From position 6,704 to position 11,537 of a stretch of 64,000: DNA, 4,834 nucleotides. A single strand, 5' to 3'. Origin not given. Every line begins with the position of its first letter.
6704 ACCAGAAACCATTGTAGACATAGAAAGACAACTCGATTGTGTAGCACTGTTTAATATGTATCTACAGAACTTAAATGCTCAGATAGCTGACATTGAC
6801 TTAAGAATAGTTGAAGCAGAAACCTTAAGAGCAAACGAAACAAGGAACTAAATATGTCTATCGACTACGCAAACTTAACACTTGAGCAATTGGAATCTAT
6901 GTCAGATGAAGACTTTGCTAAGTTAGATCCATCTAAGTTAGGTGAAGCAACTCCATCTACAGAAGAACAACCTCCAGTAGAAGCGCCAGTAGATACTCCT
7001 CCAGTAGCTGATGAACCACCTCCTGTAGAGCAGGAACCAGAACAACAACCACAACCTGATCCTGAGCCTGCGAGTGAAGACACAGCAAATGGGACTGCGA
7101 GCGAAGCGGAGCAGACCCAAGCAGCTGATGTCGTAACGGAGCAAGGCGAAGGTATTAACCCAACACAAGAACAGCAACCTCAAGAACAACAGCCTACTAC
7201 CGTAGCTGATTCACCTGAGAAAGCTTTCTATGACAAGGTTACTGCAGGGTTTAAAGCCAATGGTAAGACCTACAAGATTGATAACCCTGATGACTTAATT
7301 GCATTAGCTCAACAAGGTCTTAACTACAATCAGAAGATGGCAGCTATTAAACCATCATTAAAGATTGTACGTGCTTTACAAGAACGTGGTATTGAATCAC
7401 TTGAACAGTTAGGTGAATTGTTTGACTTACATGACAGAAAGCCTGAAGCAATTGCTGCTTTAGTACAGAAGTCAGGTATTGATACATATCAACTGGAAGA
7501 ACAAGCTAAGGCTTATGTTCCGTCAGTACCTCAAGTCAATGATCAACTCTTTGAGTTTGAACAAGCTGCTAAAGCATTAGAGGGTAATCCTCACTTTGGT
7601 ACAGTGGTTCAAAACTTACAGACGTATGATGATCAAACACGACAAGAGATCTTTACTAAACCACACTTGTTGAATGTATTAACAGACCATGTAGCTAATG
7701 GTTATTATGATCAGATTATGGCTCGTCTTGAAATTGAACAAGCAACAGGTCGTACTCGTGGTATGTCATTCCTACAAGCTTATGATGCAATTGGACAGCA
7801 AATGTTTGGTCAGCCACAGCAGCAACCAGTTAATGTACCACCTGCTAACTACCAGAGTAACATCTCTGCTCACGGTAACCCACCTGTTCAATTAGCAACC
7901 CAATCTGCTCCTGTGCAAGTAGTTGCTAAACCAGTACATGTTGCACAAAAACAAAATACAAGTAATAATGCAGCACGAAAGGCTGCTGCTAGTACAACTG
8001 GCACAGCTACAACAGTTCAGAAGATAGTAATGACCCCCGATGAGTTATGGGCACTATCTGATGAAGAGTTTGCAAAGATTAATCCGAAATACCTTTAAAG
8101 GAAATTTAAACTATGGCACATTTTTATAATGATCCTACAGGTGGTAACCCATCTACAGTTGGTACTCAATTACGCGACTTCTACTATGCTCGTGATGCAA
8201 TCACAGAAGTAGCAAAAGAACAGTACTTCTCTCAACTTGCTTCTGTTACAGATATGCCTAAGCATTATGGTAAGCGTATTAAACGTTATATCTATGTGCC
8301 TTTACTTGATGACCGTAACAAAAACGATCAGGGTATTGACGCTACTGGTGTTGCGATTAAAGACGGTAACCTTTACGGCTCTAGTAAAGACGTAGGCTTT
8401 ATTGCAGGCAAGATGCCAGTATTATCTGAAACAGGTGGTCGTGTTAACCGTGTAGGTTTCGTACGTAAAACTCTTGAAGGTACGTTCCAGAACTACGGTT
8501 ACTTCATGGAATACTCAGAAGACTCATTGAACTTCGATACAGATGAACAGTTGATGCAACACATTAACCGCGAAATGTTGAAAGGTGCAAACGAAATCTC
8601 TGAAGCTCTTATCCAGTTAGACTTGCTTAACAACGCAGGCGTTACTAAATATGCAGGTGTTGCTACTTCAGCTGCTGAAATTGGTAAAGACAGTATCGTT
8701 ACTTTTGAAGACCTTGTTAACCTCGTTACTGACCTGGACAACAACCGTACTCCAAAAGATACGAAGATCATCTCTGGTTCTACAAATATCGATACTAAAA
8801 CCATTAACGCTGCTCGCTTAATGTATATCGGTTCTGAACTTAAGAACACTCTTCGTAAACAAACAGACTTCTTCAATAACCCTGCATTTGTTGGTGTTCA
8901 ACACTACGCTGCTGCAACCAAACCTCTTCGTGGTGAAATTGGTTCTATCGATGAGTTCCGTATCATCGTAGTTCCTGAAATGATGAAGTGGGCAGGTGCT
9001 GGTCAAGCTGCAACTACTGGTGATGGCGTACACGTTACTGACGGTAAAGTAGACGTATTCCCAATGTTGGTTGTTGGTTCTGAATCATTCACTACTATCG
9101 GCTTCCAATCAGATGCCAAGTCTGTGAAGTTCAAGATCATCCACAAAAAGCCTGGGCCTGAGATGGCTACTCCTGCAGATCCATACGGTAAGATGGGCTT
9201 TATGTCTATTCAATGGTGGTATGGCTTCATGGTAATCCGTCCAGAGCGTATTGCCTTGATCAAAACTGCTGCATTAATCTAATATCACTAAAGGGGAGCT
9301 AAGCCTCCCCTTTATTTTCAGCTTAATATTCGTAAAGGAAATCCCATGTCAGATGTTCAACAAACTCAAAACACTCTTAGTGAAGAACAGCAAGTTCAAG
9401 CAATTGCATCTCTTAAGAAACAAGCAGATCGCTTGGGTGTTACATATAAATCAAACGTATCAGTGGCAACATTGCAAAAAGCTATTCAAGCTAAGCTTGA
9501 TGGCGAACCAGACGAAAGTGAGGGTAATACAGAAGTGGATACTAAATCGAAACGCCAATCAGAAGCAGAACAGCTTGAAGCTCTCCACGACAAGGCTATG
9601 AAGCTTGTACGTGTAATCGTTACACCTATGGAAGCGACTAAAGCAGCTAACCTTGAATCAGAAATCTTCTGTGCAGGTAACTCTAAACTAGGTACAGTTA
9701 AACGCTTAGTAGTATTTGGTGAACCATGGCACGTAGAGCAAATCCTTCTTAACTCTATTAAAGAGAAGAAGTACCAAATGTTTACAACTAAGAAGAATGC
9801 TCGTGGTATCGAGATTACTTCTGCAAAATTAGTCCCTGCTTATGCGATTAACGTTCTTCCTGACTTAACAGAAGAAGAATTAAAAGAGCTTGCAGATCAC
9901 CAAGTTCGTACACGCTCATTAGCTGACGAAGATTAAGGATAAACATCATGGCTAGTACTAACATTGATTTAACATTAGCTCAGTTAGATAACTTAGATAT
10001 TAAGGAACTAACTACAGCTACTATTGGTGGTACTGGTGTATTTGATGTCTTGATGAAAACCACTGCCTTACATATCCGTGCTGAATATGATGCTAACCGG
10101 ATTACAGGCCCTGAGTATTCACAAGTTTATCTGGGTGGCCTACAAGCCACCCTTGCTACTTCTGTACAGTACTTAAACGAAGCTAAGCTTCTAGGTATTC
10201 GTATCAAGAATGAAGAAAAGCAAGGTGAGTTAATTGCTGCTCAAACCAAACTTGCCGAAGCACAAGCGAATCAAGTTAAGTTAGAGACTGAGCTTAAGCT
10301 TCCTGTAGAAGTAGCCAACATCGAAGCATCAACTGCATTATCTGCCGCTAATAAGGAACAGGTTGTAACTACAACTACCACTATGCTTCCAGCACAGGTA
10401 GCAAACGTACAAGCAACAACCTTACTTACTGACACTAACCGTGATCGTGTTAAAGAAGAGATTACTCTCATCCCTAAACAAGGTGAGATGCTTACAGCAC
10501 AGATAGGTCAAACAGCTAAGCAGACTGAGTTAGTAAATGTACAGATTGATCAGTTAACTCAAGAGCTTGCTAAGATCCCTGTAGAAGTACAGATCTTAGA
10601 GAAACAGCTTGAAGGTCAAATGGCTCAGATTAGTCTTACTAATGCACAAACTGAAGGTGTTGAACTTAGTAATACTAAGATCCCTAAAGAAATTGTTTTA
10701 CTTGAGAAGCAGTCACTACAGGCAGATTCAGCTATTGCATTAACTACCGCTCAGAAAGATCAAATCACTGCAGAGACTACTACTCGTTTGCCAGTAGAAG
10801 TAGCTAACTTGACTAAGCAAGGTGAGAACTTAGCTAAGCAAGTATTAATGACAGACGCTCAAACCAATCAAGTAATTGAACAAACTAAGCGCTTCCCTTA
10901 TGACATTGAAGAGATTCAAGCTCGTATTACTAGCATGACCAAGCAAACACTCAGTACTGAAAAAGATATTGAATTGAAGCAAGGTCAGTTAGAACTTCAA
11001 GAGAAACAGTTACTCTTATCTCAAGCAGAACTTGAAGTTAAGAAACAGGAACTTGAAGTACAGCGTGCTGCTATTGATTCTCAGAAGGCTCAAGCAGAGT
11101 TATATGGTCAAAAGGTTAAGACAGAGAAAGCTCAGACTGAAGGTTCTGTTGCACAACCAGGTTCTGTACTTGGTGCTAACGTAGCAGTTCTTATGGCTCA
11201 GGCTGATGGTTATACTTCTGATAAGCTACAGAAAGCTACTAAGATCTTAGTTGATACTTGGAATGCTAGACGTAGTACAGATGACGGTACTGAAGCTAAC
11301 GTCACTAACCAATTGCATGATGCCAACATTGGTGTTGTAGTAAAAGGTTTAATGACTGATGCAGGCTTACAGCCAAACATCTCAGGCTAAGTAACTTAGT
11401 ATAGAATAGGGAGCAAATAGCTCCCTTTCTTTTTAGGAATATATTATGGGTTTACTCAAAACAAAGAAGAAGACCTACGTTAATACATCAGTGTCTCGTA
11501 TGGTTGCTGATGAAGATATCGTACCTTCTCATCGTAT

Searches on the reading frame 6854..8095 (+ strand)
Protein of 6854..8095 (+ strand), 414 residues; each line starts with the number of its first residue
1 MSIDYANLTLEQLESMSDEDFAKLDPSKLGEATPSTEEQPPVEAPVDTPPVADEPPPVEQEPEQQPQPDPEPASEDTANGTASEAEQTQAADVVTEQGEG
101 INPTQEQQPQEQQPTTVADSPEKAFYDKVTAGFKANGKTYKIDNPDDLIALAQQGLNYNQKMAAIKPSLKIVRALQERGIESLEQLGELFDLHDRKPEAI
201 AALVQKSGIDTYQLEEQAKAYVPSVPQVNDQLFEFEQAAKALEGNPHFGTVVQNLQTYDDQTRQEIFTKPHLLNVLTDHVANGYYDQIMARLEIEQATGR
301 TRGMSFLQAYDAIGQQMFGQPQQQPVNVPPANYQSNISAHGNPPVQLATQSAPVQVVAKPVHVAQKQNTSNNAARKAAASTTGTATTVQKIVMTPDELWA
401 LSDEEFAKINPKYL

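Call 29: search_protein_families(library=phrogs, proteins=[window:6854-8095:+], max_evalue=0.00001)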
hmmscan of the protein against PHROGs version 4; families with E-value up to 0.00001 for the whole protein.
window:6854-8095:+ (414 aa): 1 family
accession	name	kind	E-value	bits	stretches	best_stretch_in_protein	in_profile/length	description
phrog_2120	-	tail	2.6e-90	304.4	1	8-412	4-401/403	tail length tape measure protein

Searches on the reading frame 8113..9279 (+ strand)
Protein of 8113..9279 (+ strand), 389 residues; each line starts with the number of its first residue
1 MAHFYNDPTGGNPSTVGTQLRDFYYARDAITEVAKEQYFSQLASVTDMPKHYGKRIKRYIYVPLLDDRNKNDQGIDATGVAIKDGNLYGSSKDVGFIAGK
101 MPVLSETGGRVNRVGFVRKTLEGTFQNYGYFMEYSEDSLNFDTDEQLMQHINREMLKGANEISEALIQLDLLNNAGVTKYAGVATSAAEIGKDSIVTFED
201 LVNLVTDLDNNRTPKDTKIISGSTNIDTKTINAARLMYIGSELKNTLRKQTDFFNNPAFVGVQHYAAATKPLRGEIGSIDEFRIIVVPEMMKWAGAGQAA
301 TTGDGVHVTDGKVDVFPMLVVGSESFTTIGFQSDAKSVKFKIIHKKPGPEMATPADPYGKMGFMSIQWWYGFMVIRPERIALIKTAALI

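Call 29: search_protein_families(library=phrogs, proteins=[window:8113-9279:+], max_evalue=0.00001)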
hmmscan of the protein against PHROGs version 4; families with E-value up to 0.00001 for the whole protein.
window:8113-9279:+ (389 aa): 1 family
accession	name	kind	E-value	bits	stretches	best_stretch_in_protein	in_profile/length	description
phrog_1357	-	head and packaging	5.2e-128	427.9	1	1-387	8-346/356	major head protein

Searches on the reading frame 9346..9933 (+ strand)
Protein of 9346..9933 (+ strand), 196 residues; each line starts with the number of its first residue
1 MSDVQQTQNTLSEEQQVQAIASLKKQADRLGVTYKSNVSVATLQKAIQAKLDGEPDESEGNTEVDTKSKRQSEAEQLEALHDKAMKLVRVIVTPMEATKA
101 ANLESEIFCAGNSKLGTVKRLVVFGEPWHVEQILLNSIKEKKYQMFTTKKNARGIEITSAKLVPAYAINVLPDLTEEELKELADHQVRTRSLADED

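Call 29: search_protein_families(library=phrogs, proteins=[window:9346-9933:+], max_evalue=0.00001)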
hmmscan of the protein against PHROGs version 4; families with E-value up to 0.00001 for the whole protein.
window:9346-9933:+ (196 aa): 2 families
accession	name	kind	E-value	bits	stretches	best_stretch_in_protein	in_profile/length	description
phrog_2130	-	unknown function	1.1e-50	173.1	1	5-193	3-193/195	-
phrog_33528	-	unknown function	1.1e-14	55.5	1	76-191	76-195/197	-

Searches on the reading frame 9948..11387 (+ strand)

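Call 29: search_protein_families(library=phrogs, proteins=[window:9948-11387:+], max_evalue=0.00001)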
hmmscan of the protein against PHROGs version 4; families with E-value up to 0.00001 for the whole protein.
window:9948-11387:+ (480 aa): 1 family
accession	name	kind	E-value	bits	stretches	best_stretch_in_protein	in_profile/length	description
phrog_2050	-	head and packaging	1.9e-56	192.9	2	10-197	51-236/303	virion structural protein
